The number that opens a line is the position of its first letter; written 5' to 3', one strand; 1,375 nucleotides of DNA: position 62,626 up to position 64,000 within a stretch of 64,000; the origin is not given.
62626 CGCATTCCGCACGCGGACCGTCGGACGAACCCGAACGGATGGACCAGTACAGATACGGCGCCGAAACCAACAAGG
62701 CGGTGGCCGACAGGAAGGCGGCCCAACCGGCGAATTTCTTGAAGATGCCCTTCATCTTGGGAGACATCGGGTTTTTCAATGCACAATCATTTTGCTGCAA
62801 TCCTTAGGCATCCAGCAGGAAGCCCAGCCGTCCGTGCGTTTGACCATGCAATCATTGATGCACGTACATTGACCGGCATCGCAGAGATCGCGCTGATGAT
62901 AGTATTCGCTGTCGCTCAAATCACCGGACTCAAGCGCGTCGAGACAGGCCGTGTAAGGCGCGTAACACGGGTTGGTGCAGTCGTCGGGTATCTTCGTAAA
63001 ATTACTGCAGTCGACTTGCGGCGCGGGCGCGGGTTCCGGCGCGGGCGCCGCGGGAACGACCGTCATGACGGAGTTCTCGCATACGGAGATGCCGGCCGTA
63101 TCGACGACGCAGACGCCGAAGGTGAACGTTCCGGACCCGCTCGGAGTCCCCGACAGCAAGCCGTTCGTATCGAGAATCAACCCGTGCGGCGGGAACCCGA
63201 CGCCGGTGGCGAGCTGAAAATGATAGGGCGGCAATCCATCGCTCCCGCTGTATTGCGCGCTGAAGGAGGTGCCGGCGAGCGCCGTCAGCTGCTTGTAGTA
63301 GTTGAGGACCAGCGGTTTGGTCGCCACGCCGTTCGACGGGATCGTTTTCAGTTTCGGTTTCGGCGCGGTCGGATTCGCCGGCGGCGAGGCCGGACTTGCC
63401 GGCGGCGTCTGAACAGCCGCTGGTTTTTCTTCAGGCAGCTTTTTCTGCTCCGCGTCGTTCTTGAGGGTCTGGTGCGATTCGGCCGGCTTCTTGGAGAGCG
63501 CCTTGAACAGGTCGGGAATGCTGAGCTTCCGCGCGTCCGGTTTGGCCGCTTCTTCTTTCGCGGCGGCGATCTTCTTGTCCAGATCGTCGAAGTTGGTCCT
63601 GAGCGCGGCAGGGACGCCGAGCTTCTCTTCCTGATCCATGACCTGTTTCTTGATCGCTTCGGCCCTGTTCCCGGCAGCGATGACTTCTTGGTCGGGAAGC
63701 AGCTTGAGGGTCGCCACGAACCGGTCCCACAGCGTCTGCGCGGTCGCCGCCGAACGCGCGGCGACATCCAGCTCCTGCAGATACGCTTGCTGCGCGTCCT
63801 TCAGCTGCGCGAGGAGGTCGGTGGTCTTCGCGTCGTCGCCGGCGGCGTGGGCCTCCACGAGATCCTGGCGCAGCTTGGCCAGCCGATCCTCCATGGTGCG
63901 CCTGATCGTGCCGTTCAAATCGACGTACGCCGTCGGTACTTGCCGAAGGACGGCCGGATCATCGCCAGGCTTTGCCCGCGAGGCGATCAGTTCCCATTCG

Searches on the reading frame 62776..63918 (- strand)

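Call 82: search_protein_families(library=pfam, proteins=[window:62776-63918:-], max_evalue=0.001)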
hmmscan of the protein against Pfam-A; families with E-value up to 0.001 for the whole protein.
window:62776-63918:- (380 aa): 1 family
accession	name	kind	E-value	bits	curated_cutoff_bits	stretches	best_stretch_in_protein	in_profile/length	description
PF05345.18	He_PIG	-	1.1e-05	26.2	24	1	209-284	9-92/96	Putative Ig domain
